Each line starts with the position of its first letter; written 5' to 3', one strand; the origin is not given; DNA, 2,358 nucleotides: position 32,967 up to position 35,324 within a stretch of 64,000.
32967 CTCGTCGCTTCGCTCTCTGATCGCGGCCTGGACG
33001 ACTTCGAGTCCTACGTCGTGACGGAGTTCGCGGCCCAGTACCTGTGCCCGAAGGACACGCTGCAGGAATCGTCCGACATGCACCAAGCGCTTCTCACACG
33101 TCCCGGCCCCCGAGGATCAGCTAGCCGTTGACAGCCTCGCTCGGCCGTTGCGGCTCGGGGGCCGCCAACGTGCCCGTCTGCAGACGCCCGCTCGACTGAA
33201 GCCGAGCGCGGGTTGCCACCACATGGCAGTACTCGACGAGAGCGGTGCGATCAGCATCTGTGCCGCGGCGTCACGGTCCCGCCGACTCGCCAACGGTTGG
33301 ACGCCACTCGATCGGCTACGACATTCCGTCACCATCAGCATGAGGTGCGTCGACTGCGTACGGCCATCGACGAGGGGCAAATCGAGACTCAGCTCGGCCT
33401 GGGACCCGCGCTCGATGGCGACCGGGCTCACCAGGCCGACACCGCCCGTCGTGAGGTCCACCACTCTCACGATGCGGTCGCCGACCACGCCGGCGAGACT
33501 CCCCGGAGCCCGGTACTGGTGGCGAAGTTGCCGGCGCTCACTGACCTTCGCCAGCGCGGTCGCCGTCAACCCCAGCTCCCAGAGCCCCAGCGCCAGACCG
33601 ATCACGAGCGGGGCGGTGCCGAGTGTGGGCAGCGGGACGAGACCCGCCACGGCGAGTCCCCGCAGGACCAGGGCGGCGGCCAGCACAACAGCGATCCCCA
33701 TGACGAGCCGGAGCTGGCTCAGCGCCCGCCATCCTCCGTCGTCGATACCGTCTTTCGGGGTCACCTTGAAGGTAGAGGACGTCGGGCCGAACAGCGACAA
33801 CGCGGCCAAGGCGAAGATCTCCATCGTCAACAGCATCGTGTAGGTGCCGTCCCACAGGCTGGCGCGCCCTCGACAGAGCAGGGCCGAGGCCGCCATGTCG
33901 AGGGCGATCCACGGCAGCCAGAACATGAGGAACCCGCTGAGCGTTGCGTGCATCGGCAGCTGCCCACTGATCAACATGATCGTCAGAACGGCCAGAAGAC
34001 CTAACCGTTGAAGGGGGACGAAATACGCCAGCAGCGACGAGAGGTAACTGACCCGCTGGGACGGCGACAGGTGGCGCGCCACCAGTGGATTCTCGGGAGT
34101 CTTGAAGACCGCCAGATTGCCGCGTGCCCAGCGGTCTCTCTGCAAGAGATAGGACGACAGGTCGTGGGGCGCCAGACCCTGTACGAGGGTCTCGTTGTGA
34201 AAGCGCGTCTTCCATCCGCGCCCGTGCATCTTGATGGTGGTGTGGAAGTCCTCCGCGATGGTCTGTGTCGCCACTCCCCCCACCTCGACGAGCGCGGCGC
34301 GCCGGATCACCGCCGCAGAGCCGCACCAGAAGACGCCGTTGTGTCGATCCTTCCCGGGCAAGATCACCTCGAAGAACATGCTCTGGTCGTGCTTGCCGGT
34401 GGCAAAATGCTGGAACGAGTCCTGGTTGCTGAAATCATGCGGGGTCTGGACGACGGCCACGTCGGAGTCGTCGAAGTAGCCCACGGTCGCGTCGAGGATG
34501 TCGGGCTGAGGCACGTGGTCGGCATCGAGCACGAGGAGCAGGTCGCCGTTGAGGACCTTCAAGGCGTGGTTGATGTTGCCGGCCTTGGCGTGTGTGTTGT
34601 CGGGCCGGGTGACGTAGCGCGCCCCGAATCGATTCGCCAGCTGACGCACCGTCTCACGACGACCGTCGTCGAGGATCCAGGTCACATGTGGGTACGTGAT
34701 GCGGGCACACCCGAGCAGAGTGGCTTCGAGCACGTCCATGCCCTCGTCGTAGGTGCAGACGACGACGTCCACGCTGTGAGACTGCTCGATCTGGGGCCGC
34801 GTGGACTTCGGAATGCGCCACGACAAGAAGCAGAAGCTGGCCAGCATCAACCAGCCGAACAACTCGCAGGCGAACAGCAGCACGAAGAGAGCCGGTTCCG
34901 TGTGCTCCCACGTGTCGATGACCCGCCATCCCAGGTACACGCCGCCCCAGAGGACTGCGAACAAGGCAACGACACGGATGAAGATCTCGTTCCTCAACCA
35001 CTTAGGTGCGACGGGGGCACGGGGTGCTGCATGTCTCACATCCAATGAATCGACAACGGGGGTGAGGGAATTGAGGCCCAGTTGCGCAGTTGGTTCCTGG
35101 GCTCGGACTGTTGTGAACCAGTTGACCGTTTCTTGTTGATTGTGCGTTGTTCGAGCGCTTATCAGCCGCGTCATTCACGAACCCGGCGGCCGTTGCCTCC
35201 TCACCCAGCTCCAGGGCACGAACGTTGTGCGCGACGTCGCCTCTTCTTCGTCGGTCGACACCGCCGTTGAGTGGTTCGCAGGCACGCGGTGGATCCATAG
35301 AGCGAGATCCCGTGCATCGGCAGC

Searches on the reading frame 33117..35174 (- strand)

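Call 80: search_protein_families(library=pfam, max_evalue=0.001, proteins=[window:33117-35174:-])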
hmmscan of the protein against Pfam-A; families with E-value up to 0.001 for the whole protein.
window:33117-35174:- (685 aa): 5 families
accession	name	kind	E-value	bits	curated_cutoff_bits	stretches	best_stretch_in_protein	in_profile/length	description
PF13641.12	Glyco_tranf_2_3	-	9.2e-25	88.4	27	1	135-352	3-230/230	Glycosyltransferase like family 2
PF13632.12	Glyco_trans_2_3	-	2.9e-22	79.9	27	1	214-420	3-196/198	Glycosyl transferase family group 2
PF00535.33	Glycos_transf_2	-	4.1e-19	69.6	23.3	1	137-297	2-166/168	Glycosyl transferase family 2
PF03552.20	Cellulose_synt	-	2.8e-15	56.4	24.7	1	304-433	420-553/722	Cellulose synthase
PF13506.12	Glyco_transf_21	-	7.8e-12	45.4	21.7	1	195-351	16-174/174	Glycosyl transferase family 21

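Call 87: search_protein_families(library=ncbifam, max_evalue=0.001, proteins=[window:33117-35174:-])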
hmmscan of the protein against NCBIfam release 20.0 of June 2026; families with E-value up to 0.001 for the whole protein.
window:33117-35174:- (685 aa): 11 families
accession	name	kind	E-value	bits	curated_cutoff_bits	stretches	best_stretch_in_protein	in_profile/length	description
TIGR03030.1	CelA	equivalog_domain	2.2e-115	386.3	699.1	1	66-581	60-606/714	UDP-forming cellulose synthase catalytic subunit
NF008558.0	PRK11498.1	equivalog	1e-83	281.7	992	1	76-586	209-736/872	UDP-forming cellulose synthase catalytic subunit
TIGR03937.1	PgaC_IcaA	equivalog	8.6e-16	57.9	422.3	1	108-359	16-276/407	poly-beta-1,6-N-acetyl-D-glucosamine synthase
TIGR04242.1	nodulat_NodC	equivalog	1.5e-13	50.5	550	1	127-353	42-284/395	chitooligosaccharide synthase NodC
TIGR03965.1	mycofact_glyco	equivalog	4.9e-12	45.4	280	1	130-399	70-345/467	mycofactocin biosynthesis glycosyltransferase MftF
NF041875.1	EPS_EpsD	equivalog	1e-10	41.5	370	1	135-357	1-231/325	exopolysaccharide biosynthesis glycosyltransferase EpsD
NF053846.1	glyco_with_XrtP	equivalog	1e-10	40.9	520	1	213-446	137-388/440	XrtP-associated glycosyltransferase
TIGR03472.1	HpnI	equivalog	5.4e-10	38.6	310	1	98-353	8-272/373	bacteriohopanetetrol glucosamine biosynthesis glycosyltransferase HpnI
NF003958.0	PRK05454.2-1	equivalog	5.9e-07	28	419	1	185-411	177-413/704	glucans biosynthesis glucosyltransferase MdoH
NF003956.0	PRK05454.1-3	equivalog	0.00021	19.6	864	1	187-386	206-415/718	glucans biosynthesis glucosyltransferase MdoH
TIGR03111.1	glyc2_xrt_Gpos1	hypoth_equivalog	0.00065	18.6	363.95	0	179-357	101-290/439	TIGR03111 family XrtG-associated glycosyltransferase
